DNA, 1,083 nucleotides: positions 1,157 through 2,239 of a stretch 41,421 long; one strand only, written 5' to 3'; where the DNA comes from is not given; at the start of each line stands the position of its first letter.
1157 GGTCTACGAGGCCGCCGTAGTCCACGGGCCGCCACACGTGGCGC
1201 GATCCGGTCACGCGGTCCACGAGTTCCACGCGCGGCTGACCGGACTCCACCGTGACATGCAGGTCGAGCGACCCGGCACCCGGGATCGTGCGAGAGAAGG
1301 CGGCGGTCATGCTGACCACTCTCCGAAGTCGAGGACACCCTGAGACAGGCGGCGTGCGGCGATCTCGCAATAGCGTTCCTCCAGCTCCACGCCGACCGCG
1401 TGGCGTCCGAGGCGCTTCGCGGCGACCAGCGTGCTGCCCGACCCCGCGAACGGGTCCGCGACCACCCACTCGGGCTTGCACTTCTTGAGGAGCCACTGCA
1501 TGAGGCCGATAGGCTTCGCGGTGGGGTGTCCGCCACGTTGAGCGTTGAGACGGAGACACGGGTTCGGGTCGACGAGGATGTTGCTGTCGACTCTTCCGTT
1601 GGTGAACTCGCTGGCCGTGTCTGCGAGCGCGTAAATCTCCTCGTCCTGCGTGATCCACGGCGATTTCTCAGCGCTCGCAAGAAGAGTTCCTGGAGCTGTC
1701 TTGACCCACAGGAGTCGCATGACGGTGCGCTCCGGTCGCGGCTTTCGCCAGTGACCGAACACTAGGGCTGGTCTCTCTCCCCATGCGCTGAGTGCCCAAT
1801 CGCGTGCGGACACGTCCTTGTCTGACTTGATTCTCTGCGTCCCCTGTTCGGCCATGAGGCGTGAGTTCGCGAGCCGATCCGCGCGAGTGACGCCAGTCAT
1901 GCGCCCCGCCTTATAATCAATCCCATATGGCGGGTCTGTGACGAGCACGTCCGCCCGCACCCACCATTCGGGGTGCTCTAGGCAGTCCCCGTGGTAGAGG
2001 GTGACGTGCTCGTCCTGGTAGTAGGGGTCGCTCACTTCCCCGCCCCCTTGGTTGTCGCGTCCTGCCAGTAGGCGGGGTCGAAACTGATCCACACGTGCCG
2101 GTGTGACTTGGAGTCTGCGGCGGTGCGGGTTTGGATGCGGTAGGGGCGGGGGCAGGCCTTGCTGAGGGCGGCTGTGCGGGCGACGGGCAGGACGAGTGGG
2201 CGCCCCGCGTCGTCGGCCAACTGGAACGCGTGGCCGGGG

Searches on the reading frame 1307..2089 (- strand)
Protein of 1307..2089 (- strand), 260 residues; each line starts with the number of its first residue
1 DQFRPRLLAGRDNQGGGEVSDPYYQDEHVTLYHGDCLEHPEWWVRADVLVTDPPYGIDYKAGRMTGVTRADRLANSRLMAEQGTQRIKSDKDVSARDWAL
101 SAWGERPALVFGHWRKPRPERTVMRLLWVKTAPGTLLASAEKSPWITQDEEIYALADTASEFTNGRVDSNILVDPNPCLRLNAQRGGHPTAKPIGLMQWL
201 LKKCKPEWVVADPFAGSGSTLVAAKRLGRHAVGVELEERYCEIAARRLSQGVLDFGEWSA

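Call 69: search_protein_families(library=pfam, proteins=[window:1307-2089:-], max_evalue=0.001)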
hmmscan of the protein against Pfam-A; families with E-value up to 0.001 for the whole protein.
window:1307-2089:- (260 aa): 3 families
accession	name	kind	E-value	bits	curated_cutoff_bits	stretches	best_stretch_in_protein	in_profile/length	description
PF01555.25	N6_N4_Mtase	-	1.2e-18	68.3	26.7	1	176-245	147-220/221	DNA methylase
PF02384.22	N6_Mtase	-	0.00022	21.1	20.4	0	27-64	105-144/311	N-6 DNA Methylase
PF01170.24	UPF0020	-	0.00043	20.5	22.3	0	204-242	26-64/197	RMKL-like, methyltransferase domain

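Call 72: search_protein_families(library=phrogs, proteins=[window:1307-2089:-], max_evalue=0.01)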
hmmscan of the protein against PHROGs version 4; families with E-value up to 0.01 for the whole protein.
window:1307-2089:- (260 aa): 10 families
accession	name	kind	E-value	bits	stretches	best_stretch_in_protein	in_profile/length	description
phrog_67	-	other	4.9e-47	162.4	1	20-255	115-350/743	DNA methyltransferase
phrog_498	-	other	1.7e-28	100.5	1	45-249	222-421/633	DNA methyltransferase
phrog_3008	-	other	4.7e-21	76.2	1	147-251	108-214/244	DNA methyltransferase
phrog_23085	-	unknown function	6.4e-14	52.8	1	186-248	42-105/138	-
phrog_23148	-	unknown function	8e-13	49.7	1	180-250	77-148/165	-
phrog_18293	-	other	2e-12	48.1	1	179-249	35-108/119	methyltransferase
phrog_6952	-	other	1e-11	46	1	186-248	112-175/181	DNA methyltransferase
phrog_8769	-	other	7.6e-10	39.5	1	205-250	10-55/71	methyltransferase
phrog_18146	-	other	6.3e-07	29.6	1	197-237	58-100/452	DNA methyltransferase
phrog_10183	-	other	0.0074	15.5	0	210-237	119-146/889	DNA methyltransferase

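Call 100: find_related_loci(query=window:1307-2089:-, collection=viral_contigs, flank=1000)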
Query window:1307-2089:- (260 aa) in viral_contigs; peptide patterns used: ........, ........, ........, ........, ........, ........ (x = any residue, [..] = any of these).
173 stretches matched a pattern; 172 encode a relative of the query (tblastn E <= 1e-3); the best 80 are kept; 80 distinct loci.
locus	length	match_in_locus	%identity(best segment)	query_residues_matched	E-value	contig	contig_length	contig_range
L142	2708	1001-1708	71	22-258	2e-110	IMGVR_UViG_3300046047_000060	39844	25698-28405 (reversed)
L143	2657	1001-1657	52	12-255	2e-67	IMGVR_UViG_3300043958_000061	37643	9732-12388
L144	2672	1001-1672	50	18-260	1e-64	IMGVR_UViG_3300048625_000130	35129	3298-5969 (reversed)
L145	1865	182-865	50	5-255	9e-64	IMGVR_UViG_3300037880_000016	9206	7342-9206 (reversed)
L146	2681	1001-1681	50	5-256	5e-63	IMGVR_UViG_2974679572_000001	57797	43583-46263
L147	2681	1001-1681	50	5-256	2e-62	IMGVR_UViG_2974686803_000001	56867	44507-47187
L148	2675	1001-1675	51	5-255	5e-62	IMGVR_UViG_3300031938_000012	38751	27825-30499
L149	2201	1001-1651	51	20-253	5e-62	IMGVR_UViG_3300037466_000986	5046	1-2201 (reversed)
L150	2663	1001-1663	46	22-256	4e-62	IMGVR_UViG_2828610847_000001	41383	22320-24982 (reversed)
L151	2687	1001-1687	49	14-253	2e-61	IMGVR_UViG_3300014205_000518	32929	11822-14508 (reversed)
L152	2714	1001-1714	47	3-255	4e-61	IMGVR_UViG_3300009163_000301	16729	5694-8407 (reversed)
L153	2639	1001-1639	52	22-256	2e-61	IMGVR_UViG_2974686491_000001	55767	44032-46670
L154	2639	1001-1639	52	22-256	2e-61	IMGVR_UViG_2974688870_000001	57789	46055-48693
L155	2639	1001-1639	52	22-256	2e-61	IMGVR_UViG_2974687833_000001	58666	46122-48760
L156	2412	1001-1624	50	23-256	2e-60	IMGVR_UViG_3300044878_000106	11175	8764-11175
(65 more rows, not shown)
